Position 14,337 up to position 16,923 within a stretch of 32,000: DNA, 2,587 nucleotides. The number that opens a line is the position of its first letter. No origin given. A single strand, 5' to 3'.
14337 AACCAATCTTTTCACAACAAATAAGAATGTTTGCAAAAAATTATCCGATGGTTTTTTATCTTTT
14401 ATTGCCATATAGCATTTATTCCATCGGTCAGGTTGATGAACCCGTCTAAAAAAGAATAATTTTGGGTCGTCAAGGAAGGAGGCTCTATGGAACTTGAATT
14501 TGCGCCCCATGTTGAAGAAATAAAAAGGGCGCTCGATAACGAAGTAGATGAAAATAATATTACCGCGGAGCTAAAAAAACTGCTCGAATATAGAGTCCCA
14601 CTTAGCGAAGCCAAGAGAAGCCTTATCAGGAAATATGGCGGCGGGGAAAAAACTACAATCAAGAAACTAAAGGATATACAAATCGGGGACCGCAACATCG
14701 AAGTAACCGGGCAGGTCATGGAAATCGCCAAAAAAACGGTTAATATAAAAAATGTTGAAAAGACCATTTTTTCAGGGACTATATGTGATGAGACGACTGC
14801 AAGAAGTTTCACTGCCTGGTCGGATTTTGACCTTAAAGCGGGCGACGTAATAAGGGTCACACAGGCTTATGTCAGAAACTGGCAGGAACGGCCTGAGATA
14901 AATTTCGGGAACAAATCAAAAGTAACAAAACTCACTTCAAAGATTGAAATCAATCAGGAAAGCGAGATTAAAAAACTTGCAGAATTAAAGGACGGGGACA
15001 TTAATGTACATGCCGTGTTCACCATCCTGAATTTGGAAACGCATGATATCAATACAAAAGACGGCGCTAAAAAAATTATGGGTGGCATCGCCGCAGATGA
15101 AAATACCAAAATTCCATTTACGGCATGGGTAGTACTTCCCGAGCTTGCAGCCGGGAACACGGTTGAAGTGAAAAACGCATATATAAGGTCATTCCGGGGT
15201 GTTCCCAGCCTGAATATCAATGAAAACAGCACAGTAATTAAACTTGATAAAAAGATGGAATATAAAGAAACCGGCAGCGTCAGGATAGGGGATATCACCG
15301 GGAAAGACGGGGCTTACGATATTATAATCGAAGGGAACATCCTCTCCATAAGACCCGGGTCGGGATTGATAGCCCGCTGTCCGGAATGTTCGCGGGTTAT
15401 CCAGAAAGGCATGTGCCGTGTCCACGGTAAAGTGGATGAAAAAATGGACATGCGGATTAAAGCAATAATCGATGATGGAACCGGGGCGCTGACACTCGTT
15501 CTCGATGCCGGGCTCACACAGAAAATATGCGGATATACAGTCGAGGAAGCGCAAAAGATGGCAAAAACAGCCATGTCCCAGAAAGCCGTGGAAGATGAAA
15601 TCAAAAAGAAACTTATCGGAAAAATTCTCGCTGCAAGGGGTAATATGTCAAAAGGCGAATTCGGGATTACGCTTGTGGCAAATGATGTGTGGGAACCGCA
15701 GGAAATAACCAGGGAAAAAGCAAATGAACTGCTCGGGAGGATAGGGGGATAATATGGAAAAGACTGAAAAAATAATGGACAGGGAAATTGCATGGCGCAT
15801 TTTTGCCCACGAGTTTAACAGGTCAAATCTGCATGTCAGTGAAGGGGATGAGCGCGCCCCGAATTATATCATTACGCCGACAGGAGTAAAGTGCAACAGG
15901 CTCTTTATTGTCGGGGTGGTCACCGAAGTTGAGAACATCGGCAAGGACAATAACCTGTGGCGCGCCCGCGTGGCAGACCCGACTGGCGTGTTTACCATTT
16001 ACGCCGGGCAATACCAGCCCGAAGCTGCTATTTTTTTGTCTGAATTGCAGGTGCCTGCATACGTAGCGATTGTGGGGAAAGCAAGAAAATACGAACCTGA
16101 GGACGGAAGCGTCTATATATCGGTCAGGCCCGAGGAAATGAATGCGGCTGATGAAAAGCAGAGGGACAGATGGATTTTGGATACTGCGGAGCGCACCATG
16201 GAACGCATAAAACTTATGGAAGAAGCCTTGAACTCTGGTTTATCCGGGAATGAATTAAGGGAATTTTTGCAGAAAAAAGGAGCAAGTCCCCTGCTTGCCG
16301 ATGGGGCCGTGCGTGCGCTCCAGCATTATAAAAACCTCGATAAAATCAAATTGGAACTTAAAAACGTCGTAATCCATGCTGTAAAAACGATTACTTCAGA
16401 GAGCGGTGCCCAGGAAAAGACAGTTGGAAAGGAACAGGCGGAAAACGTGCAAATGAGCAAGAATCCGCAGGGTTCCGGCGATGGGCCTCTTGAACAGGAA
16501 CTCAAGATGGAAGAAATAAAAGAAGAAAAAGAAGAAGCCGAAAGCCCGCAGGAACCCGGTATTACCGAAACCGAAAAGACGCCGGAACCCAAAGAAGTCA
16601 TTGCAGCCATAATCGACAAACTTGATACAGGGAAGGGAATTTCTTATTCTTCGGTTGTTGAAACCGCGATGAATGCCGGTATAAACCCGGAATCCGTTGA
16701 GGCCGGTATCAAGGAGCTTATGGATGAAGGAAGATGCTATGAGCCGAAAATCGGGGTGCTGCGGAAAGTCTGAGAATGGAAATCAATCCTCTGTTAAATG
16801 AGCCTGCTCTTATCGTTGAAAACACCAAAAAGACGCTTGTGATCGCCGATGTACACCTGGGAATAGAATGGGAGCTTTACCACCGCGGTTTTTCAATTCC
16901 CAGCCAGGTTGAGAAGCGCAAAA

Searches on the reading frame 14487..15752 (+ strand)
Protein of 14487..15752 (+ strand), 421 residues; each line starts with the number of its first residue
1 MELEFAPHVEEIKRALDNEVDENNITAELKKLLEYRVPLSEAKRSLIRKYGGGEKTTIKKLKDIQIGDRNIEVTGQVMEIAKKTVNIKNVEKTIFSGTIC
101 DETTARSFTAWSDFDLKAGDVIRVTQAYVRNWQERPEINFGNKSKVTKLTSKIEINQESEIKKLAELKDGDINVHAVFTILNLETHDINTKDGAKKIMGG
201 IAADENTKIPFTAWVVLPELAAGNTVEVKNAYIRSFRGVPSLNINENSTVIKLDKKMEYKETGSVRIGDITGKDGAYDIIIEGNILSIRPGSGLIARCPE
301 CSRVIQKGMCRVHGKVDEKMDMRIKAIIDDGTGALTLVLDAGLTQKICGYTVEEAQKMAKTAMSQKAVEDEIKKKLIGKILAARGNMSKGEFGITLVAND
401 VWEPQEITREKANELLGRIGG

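Call 31: search_protein_families(library=pfam, proteins=[window:14487-15752:+])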
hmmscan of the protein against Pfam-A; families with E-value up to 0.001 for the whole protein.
window:14487-15752:+ (421 aa): 3 families
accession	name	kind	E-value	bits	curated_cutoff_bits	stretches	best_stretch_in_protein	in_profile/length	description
PF01336.31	tRNA_anti-codon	-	2.2e-05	24.7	27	0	73-139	3-68/75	OB-fold nucleic acid binding domain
PF16099.11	RMI1_C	-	0.00012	22.4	27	1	318-375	41-97/143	Recq-mediated genome instability protein 1, C-terminal OB-fold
PF21473.3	Ssb-like_OB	-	0.00018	22.1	24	0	191-246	35-91/97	Single-stranded DNA binding protein Ssb-like, OB fold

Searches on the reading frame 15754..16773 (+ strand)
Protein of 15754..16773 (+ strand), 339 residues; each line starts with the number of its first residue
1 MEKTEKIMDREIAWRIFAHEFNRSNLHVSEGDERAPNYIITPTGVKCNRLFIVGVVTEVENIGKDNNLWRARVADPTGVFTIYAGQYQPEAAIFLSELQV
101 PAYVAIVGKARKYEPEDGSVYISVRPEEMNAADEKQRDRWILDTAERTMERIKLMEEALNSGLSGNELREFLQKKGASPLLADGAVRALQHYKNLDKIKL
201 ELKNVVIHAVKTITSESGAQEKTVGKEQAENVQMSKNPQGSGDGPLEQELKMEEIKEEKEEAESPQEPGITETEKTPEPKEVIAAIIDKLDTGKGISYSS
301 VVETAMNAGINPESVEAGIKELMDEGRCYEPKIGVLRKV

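Call 31: search_protein_families(library=pfam, proteins=[window:15754-16773:+])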
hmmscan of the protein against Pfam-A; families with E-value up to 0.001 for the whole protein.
window:15754-16773:+ (339 aa): 1 family
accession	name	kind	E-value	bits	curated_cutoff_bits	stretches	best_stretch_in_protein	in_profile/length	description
PF08671.16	SinI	-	0.0004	20.5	31.4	1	152-173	6-27/28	Anti-repressor SinI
